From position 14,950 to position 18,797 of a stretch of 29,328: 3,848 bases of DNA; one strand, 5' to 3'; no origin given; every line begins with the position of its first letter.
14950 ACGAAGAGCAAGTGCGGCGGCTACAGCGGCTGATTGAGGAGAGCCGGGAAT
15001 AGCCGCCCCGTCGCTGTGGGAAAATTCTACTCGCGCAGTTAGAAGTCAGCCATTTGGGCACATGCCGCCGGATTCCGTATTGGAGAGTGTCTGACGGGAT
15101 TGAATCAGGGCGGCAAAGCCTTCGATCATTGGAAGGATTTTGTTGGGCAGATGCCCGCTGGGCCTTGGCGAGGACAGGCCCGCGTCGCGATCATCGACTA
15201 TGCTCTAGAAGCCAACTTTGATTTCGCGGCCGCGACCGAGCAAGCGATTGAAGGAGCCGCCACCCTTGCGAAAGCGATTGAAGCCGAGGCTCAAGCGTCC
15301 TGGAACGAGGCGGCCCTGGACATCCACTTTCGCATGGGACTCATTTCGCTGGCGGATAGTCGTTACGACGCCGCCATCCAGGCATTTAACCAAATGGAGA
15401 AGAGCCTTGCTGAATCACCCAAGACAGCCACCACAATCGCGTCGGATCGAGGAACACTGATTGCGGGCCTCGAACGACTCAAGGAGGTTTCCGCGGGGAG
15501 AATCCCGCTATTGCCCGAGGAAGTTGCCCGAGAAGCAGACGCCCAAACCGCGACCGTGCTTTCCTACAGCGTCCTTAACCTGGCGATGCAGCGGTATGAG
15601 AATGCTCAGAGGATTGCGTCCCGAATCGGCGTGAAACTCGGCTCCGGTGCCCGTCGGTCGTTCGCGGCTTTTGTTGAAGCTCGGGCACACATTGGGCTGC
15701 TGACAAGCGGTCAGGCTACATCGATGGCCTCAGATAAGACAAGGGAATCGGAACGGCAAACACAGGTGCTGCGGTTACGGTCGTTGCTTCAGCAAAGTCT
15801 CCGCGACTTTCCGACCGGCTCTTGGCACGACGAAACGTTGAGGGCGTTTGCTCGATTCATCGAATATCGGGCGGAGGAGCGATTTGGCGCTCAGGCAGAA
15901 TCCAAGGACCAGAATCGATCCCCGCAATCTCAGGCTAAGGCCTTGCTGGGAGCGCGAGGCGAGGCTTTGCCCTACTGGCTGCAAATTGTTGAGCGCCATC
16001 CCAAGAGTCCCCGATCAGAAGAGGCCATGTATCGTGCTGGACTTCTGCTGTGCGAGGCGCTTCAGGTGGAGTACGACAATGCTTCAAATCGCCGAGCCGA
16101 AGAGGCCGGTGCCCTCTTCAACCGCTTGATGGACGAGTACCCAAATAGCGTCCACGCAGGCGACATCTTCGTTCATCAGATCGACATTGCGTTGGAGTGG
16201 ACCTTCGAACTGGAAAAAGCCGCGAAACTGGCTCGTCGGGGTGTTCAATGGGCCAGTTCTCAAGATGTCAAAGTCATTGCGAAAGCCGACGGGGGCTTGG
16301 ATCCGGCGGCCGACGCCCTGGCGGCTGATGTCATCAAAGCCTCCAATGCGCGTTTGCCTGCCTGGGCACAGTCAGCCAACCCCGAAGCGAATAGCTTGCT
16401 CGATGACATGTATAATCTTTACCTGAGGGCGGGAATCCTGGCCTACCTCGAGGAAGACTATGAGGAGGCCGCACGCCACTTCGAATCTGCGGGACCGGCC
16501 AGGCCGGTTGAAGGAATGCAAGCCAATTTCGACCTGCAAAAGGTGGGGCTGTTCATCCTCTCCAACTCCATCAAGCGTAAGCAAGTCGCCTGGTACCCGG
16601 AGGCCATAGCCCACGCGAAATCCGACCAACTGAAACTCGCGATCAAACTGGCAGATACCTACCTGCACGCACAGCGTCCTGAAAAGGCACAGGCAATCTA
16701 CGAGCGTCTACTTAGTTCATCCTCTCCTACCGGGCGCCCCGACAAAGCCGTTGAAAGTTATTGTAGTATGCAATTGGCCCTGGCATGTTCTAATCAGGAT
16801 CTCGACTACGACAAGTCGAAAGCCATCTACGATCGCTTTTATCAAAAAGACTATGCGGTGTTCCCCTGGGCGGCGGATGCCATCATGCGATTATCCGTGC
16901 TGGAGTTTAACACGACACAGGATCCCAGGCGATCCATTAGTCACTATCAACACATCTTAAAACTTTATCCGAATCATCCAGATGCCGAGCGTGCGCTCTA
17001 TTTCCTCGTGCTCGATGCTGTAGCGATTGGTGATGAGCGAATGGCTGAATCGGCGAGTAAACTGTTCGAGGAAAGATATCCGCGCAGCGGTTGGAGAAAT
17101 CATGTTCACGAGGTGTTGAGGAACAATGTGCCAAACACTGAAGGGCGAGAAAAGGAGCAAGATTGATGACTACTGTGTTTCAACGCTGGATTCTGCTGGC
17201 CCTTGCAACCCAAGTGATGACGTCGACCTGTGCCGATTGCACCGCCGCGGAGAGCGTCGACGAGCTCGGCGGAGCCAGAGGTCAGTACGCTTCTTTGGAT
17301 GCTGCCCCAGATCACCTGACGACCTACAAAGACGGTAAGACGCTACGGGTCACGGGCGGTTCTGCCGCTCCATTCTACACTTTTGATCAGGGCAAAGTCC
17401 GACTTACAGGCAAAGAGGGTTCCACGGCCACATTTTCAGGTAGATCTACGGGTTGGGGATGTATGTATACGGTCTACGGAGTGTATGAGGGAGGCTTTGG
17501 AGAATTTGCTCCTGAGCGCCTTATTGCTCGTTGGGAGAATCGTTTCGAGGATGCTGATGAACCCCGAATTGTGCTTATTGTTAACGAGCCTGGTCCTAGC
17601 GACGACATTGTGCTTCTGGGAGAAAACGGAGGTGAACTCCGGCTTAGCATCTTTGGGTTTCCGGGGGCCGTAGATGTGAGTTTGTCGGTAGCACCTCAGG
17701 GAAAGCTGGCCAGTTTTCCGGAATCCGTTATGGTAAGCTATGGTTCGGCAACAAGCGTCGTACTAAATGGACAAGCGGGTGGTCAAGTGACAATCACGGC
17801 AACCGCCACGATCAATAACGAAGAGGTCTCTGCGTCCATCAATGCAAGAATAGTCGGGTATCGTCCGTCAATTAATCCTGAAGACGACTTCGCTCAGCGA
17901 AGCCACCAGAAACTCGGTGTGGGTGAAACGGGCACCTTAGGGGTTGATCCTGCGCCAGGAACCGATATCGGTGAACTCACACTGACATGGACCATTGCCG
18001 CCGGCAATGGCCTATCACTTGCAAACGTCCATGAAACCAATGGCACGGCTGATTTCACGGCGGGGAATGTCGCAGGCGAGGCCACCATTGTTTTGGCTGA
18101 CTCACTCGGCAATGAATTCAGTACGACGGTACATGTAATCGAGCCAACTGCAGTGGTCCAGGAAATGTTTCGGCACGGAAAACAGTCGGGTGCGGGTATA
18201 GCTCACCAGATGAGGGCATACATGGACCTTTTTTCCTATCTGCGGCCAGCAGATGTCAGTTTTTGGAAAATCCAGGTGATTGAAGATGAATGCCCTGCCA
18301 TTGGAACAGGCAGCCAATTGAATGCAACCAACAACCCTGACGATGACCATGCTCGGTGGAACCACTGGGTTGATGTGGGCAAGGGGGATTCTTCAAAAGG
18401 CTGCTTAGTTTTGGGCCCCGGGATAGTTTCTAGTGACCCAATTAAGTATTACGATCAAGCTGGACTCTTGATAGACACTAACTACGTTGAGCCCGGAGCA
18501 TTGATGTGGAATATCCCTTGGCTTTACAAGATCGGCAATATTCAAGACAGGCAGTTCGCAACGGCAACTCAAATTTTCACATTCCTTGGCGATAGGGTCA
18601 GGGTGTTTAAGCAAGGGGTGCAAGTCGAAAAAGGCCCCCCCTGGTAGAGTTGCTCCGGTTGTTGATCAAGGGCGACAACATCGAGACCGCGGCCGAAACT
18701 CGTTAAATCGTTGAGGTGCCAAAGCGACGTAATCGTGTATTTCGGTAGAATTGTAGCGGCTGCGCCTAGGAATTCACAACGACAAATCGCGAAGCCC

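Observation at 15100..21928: Lower-GC, differently codon-biased block encoding coupled TPR + Big_2 proteins and a giant membrane-anchored double-PstS-like protein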

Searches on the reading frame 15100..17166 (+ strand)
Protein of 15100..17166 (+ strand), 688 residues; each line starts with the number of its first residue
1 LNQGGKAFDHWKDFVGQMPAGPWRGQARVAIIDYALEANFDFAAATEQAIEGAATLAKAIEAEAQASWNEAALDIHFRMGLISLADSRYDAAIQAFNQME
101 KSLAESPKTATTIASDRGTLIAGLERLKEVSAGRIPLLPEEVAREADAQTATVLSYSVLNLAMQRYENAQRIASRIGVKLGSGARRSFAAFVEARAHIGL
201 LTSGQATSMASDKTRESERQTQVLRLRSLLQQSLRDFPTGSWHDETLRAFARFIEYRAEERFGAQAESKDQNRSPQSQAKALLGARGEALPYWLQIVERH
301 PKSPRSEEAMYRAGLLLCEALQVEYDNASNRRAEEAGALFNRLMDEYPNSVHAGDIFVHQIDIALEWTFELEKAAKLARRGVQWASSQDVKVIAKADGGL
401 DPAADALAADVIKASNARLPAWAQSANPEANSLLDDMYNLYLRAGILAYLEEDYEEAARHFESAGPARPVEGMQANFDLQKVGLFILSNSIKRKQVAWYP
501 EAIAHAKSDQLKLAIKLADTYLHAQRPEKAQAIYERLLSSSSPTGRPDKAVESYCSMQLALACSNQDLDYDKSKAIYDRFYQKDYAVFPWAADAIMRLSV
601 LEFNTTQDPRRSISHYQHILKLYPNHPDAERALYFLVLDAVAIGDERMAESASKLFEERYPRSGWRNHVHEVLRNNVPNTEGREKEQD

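Call 4: search_protein_families(library=pfam, proteins=[window:15100-17166:+], max_evalue=1)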
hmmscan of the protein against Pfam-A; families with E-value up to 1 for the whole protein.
window:15100-17166:+ (688 aa): 12 families
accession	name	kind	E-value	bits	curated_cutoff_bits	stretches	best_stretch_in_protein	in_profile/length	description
PF13174.12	TPR_6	-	1.8e-13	50.6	26.3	1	308-350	1-33/33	Tetratricopeptide repeat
PF13525.12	YfiO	-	9.5e-08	32.5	25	2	297-356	69-129/203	Outer membrane lipoprotein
PF07719.23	TPR_2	-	1.5e-07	31.4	27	0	515-539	5-29/34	Tetratricopeptide repeat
PF00515.34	TPR_1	-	1.7e-05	24.9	27.8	0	74-98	2-26/34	Tetratricopeptide repeat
PF13424.12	TPR_12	-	0.00015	22.3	30.1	1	512-577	4-68/77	Tetratricopeptide repeat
PF13428.12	TPR_14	-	0.00026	21.8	23.5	1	513-539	3-29/44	Tetratricopeptide repeat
PF13176.12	TPR_7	-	0.00065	20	27.9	1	516-540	4-28/36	Tetratricopeptide repeat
PF13432.12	TPR_16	-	0.00076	20.3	32.7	0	287-350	14-64/65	Tetratricopeptide repeat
PF14559.12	TPR_19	-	0.00079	20.1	25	1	506-538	20-52/68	Tetratricopeptide repeat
PF13181.12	TPR_8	-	0.0015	18.9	25.7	0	515-540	5-30/34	Tetratricopeptide repeat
PF13431.12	TPR_17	-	0.024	15.3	24.4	0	615-629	1-15/34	Tetratricopeptide repeat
PF07721.20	TPR_4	-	0.27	12.4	27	0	515-536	5-26/26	Tetratricopeptide repeat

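Call 5: search_protein_families(library=ncbifam, proteins=[window:15100-17166:+], max_evalue=1)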
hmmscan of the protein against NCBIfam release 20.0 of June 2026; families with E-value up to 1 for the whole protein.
window:15100-17166:+ (688 aa): 8 families
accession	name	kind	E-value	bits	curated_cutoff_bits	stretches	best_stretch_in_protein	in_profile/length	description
TIGR03302.1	OM_YfiO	subfamily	1.1e-10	41.5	81.4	2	583-641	61-118/239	outer membrane protein assembly factor BamD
TIGR02795.1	tol_pal_ybgF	equivalog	1.4e-10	41.8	90.1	2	568-663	16-109/119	tol-pal system protein YbgF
NF008068.0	PRK10803.1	equivalog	4.8e-08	33.3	383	1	283-350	193-250/263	cell division protein CpoB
NF047371.1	FlcA_CTERM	equivalog_domain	0.0016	17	300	2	441-582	125-218/646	periplasmic flagellar collar protein FlcA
NF040959.1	MamA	equivalog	0.0032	16.9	200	0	70-98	136-164/204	magnetosome protein MamA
NF052312.1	T9SS_PorW_SprE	equivalog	0.007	15.1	250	1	595-674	548-626/716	type IX secretion system periplasmic lipoprotein PorW/SprE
NF052415.1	T3SS_chap_SctY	equivalog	0.03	14.8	70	1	502-541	31-70/106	type III secretion apparatus assembly chaperone SctY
NF033762.1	social_mot_Tgl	equivalog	0.058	12.7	225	0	581-641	54-114/252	social motility TPR repeat lipoprotein Tgl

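Call 70: search_protein_families(library=padloc, proteins=[window:15100-17166:+], max_evalue=0.01)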
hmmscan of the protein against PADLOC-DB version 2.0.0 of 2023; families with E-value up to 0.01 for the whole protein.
window:15100-17166:+ (688 aa): 0 families

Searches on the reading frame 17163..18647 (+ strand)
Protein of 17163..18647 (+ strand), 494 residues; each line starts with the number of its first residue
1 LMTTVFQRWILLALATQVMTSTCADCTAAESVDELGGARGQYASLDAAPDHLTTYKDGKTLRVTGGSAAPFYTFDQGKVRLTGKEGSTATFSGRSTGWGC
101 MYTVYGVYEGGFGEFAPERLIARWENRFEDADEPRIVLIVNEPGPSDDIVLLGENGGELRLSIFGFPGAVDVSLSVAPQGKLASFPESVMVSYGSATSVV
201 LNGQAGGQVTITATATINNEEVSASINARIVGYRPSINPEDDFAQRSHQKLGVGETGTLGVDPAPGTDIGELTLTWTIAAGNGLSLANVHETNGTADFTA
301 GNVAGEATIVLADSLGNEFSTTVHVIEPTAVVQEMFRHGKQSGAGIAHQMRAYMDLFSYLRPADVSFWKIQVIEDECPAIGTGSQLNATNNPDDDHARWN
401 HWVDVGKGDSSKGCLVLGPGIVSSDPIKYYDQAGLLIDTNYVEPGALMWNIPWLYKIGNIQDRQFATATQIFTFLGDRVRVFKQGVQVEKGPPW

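Call 4: search_protein_families(library=pfam, proteins=[window:17163-18647:+], max_evalue=1)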
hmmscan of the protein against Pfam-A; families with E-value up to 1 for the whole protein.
window:17163-18647:+ (494 aa): 0 families

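Call 5: search_protein_families(library=ncbifam, proteins=[window:17163-18647:+], max_evalue=1)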
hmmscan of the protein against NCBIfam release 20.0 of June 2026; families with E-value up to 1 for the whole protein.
window:17163-18647:+ (494 aa): 1 family
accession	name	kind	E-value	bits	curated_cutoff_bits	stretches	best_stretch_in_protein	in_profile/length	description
NF008592.0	PRK11559.1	equivalog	0.094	12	397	1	165-241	125-202/296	2-hydroxy-3-oxopropionate reductase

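Call 11: find_homologous_proteins(query=window:17163-18647:+)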
Query window:17163-18647:+ (494 aa): 5 proteins with E <= 0.001 among 8000 candidates.
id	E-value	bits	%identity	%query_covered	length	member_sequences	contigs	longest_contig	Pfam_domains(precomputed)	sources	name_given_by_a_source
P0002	0.0e+0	1131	100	100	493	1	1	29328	-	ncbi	-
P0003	1.7e-99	352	45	94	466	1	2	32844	-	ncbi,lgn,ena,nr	ncbi:MAG: hypothetical protein K8S55_14205 [Phycisphaerae bacterium]|nr:hypothetical protein [Phycis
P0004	1.2e-71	260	38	91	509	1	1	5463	-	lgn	-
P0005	2.6e-56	209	37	85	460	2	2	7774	-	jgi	-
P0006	3.6e-32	130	47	31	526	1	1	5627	-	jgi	-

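Call 12: find_encoding_contigs(protein=P0003, flank=10000)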
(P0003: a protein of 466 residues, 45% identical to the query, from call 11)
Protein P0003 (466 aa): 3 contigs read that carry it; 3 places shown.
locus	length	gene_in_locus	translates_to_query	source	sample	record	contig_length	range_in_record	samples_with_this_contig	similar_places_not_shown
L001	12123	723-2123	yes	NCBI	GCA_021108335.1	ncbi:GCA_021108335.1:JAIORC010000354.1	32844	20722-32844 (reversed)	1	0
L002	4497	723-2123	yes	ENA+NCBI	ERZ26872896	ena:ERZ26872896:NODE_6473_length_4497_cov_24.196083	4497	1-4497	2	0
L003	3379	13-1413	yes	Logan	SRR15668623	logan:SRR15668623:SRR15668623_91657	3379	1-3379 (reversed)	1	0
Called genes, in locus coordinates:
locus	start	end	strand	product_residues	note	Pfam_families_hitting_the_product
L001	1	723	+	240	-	PF13174:TPR_6 (faint)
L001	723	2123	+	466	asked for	-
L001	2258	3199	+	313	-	-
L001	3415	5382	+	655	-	PF12849:PBP_like_2, PF13531:SBP_bac_11 (faint), PF12849:PBP_like_2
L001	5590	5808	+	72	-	-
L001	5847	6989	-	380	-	PF00072:Response_reg, PF13487:HD_5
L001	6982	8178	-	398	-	PF00072:Response_reg, PF08668:HDOD, PF01966:HD (weak)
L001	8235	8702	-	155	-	PF00571:CBS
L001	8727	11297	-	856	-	PF08448:PAS_4 (weak), PF13426:PAS_9 (faint), PF00989:PAS (weak), PF08448:PAS_4 (weak), PF02518:HATPase_c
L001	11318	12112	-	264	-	PF13531:SBP_bac_11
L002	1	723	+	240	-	PF13174:TPR_6 (faint)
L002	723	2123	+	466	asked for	-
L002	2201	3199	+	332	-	-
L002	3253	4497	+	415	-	?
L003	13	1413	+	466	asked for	-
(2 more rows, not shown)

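Call 13: find_encoding_contigs(protein=P0004, flank=10000)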
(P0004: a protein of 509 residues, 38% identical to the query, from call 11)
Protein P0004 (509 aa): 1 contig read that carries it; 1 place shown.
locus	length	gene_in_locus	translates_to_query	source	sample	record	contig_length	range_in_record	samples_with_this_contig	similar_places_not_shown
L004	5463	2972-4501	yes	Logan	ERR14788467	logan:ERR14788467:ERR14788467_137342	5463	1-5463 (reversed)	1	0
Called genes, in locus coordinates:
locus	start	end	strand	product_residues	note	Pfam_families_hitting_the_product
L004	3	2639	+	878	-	?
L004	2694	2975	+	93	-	-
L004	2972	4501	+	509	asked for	-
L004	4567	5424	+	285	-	-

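Call 14: find_encoding_contigs(protein=P0005, flank=10000)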
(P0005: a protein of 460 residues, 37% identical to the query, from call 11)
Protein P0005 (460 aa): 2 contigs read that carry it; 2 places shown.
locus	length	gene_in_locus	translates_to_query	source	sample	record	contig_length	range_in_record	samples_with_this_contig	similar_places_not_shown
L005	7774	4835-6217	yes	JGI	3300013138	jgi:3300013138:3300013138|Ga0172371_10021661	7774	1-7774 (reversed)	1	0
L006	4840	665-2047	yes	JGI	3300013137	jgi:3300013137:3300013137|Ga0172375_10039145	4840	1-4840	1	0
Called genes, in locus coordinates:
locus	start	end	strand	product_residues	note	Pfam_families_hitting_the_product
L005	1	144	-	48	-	?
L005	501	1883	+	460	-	PF04015:DUF362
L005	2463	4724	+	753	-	PF13174:TPR_6 (faint), PF13176:TPR_7 (faint), PF13525:YfiO (faint), PF13181:TPR_8 (faint)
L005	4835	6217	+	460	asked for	-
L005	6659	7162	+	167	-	-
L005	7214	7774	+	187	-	?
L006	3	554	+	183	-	?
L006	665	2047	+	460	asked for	-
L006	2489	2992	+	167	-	-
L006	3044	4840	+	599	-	?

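Call 26: find_related_loci(query=A1, collection=genome_contigs, flank=10000)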
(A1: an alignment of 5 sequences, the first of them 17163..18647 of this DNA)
Query A1 (494 aa) in genome_contigs; peptide patterns used: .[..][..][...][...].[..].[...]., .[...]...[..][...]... (x = any residue, [..] = any of these).
78 stretches matched a pattern; 1 encode a relative of the query (tblastn E <= 1e-3); 1 distinct loci.
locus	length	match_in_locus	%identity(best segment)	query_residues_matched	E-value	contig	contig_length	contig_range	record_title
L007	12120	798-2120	45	28-493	2e-107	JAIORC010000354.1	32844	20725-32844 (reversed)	MAG: Phycisphaerae bacterium isolate SMBSF08 20071_Bin_7_contigs_1_c_000000000232, whole genome shotgun sequence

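Call 45: search_protein_families(library=pfam, proteins=[L001:5590-5808:+], max_evalue=0.01)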
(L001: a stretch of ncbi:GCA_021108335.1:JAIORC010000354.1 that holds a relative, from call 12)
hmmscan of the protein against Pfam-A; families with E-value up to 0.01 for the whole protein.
L001:5590-5808:+ (72 aa): 0 families

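Call 54: predict_structure(alignment_id=A1)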
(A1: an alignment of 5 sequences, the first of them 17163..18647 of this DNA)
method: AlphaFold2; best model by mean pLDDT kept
length: 494 residues; sequences in the alignment: 5
mean_pLDDT: 67.5   pTM: 0.56
mean pLDDT of the five models: 67.5, 65.2, 64.0, 60.3, 55.9
residues with pLDDT >= 90: 67; 70-90: 209; 50-70: 83; < 50: 135
segments of 3 or more residues with pLDDT < 50: 1-57, 68-102, 110-120, 142-147, 388-399, 420-428
pLDDT, mean of each block of 10 residues (from residue 1): 39 42 27 26 32 43 49 38 39 39 52 43 52 69 52 69 78 89 86 80 79 88 82 84 77 92 77 86 90 90 91 78 92 82 58 81 89 77 56 46 77 75 45 68 75 85 86 80 84 59
secondary structure, 60 per line:
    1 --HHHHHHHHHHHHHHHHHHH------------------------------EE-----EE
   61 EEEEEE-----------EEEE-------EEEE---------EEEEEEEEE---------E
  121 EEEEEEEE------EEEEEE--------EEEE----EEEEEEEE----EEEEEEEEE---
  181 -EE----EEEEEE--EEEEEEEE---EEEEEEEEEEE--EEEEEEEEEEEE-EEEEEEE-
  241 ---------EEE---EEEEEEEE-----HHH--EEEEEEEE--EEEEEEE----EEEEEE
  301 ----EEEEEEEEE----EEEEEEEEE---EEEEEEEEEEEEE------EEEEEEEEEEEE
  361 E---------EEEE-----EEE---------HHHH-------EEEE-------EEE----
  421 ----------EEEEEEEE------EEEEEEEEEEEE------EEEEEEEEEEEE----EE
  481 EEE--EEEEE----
elements in order: H3-21 E59-66 E78-81 E89-92 E102-110 E120-128 E135-140 E149-152 E157-164 E169-177 E188-193 E196-203 E207-217 E220-231 E233-239 E250-252 E256-263 E274-281 E284-290 E295-300 E305-313 E318-326 E330-342 E349-361 E371-374 E380-382 H392-395 E403-406 E414-416 E431-438 E445-456 E463-474 E479-483 E486-490

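Call 59: fold_search(model_id=the predicted structure, library=pdb)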
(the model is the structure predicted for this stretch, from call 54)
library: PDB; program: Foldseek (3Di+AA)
matches with E <= 10: 1414; with E <= 0.001: 180
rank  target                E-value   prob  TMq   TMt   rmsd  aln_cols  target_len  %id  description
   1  4aq1_A                3.6e-11  1.00  0.19  0.14  38.3       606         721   11  Structure of the SbsB S-layer protein of Geobacillus stearothermophilus PV72p2 in complex with nanobody KB6 (released 2012-06-13)
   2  4aq1_C                3.1e-09  1.00  0.17  0.14  33.2       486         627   12  Structure of the SbsB S-layer protein of Geobacillus stearothermophilus PV72p2 in complex with nanobody KB6 (released 2012-06-13)
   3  7r5k_10               1.1e-07  1.00  0.16  0.06  35.6       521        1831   11  Human nuclear pore complex (constricted) (released 2022-06-22)
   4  9g93_A                2.1e-07  1.00  0.15  0.13  32.5       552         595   10  CryoET structure of the in vitro grown Bacillus anthracis Sap S-layer (released 2024-12-18)
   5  7n6g_4C               1.8e-06  1.00  0.19  0.16  21.4       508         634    8  C1 of central pair (released 2022-05-18)
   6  6hhu_A                2.3e-06  1.00  0.16  0.14  26.6       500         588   12  Structure of the Bacillus anthracis Sap S-layer assembly domain (released 2019-07-24)
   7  7sqc_F1               2.5e-06  1.00  0.20  0.21  20.8       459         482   12  Ciliary C1 central pair apparatus isolated from Chlamydomonas reinhardtii (released 2022-04-13)
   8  9ijj_E                3.5e-06  1.00  0.25  0.26  18.3       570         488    8  In situ structure of the central apparatus in mouse sperm axoneme. (released 2025-06-04)
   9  7som_D                3.8e-06  1.00  0.21  0.09  17.8       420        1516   11  Ciliary C2 central pair apparatus isolated from Chlamydomonas reinhardtii (released 2022-04-13)
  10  9ijj_C                3.8e-06  1.00  0.21  0.13  21.4       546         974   10  In situ structure of the central apparatus in mouse sperm axoneme. (released 2025-06-04)
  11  6qx4_A                5.6e-06  0.99  0.15  0.13  25.6       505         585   11  Structure of the Bacillus anthracis Sap S-layer assembly domain (released 2019-07-31)
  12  6qx4_B                8.7e-06  0.99  0.15  0.13  24.0       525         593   10  Structure of the Bacillus anthracis Sap S-layer assembly domain (released 2019-07-31)
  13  7z4b_DW               1.0e-05  0.99  0.16  0.10  34.8       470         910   11  Bacteriophage SU10 virion (C1) (released 2022-12-28)
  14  5oj6_B                1.2e-05  1.00  0.18  0.14  21.9       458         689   12  Crystal structure of the chicken MDGA1 ectodomain in complex with the human neuroligin 1 (NL1(-A-B)) cholinesterase do (released 2017-08-23)
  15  5erp_B                1.3e-05  0.99  0.17  0.18  24.0       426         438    8  Crystal structure of human Desmocollin-2 ectodomain fragment EC2-5 (released 2016-06-15)
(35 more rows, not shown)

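Call 70: search_protein_families(library=padloc, proteins=[window:17163-18647:+], max_evalue=0.01)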
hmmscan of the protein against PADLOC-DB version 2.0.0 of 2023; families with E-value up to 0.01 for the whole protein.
window:17163-18647:+ (494 aa): 0 families

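Call 109: search_protein_families(library=pfam, alignment_id=A1, max_evalue=5)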
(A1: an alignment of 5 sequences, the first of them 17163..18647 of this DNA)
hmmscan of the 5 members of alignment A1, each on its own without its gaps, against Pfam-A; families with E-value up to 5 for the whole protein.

A. member 1, window:17163-18647:+ (494 aa): 0 families

B. families by the number of members that match (of 5 scanned): 3 families
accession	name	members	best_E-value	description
PF00963.24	Cohesin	1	0.0026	Cohesin domain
PF09134.16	Invasin_D3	1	0.31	Invasin, domain 3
PF02369.22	Big_1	1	3.2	Bacterial Ig-like domain (group 1)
